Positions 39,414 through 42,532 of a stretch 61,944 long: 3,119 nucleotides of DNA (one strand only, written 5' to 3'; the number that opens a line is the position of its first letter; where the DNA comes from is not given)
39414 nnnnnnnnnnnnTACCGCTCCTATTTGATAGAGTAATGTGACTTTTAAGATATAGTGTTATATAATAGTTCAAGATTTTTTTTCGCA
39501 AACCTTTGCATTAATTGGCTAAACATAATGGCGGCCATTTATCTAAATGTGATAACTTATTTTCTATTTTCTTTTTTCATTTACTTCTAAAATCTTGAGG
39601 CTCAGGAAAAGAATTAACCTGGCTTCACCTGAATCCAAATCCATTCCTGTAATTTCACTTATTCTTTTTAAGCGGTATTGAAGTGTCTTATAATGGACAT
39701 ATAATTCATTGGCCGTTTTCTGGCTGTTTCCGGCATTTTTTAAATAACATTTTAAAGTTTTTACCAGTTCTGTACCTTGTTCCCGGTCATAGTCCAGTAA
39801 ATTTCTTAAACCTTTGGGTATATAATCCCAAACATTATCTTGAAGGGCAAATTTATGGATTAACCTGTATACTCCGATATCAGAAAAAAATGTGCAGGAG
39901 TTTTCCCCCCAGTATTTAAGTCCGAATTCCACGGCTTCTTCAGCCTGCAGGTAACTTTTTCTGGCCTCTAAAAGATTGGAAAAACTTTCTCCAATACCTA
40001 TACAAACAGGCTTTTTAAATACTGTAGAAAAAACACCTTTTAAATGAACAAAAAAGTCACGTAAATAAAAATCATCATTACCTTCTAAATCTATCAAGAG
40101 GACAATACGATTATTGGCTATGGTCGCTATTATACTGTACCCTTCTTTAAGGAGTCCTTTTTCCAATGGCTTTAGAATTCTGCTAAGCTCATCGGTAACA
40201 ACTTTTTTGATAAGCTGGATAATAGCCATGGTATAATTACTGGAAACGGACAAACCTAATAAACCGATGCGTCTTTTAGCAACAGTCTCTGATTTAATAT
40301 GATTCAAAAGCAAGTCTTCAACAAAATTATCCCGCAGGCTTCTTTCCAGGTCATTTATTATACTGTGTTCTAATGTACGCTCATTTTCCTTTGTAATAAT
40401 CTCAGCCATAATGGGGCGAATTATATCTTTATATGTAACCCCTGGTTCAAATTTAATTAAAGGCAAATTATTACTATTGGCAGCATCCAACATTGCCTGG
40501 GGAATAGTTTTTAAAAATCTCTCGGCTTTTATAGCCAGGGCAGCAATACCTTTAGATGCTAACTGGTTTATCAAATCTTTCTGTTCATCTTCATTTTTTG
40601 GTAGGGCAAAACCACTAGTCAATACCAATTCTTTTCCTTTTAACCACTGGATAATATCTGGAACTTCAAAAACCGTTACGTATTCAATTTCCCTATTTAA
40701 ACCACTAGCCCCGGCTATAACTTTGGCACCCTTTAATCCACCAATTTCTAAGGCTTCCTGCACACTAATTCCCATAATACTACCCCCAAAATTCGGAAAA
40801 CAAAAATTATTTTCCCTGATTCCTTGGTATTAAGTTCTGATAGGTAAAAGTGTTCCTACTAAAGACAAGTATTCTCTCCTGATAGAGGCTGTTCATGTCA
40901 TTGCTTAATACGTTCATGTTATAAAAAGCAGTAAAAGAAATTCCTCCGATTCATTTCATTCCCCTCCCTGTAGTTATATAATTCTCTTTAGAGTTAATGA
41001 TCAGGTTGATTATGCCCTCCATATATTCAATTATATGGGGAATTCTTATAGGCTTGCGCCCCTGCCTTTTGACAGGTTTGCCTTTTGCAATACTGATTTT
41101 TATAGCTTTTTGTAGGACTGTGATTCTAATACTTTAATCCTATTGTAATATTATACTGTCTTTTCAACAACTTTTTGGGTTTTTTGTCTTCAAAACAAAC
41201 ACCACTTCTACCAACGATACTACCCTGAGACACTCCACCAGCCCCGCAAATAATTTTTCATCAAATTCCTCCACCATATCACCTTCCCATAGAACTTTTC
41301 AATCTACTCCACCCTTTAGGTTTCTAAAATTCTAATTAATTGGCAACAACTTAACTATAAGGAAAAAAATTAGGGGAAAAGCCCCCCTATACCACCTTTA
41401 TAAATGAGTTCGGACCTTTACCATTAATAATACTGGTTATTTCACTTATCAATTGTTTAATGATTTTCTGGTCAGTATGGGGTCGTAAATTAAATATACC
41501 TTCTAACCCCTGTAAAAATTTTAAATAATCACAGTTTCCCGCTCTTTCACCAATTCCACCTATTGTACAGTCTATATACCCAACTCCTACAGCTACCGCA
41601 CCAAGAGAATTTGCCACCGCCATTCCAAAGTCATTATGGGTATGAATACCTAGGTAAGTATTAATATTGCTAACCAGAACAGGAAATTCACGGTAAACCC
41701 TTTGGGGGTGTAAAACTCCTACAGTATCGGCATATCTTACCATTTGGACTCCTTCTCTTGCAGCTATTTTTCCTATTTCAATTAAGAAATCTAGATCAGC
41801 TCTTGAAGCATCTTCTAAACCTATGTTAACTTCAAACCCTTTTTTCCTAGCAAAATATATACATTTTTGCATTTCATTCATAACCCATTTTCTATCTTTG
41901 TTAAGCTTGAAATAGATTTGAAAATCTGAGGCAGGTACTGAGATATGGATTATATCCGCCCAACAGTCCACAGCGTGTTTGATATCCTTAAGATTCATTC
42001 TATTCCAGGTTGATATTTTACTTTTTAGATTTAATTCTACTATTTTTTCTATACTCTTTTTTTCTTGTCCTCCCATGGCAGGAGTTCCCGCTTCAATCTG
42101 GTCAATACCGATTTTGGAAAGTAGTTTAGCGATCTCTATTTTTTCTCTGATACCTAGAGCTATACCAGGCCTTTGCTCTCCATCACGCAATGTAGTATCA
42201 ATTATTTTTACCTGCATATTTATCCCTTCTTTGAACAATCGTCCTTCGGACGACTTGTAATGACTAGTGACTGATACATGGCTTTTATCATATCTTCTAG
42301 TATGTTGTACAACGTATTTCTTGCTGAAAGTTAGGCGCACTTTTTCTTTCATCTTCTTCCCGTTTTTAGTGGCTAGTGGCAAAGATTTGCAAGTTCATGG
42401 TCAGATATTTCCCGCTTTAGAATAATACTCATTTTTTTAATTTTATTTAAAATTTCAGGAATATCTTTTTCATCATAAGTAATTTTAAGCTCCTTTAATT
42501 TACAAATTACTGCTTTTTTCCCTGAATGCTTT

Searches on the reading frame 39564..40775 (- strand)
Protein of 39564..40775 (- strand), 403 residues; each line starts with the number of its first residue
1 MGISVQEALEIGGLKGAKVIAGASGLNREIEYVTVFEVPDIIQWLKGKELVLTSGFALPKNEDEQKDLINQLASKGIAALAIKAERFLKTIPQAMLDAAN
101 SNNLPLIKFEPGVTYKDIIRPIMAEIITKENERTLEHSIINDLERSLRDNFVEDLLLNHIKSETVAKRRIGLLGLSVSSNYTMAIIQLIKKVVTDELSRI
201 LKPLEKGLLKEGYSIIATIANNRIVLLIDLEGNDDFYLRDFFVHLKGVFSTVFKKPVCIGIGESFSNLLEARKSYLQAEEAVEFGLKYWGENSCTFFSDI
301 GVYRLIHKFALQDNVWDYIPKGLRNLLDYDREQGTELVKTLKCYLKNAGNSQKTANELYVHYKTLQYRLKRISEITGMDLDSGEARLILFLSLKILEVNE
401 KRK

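Call 76: search_protein_families(library=pfam, proteins=[window:39564-40775:-])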
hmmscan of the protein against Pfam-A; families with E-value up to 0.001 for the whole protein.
window:39564-40775:- (403 aa): 3 families
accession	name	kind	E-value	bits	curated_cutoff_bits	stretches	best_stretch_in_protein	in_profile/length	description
PF07905.16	PucR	-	1.1e-34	119.7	33.5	1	8-126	2-118/118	Purine catabolism regulatory protein-like family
PF13556.12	HTH_30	-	9.6e-22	77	27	1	337-395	1-59/59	PucR C-terminal helix-turn-helix domain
PF17853.6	GGDEF_2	-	1.8e-12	48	24.5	1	165-283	7-115/116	GGDEF-like domain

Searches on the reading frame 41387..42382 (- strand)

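Call 76: search_protein_families(library=pfam, proteins=[window:41387-42382:-])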
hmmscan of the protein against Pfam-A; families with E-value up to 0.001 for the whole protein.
window:41387-42382:- (331 aa): 1 family
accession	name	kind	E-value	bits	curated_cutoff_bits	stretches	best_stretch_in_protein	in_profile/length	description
PF00682.25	HMGL-like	-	4.3e-74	249.6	29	1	57-292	1-238/260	HMGL-like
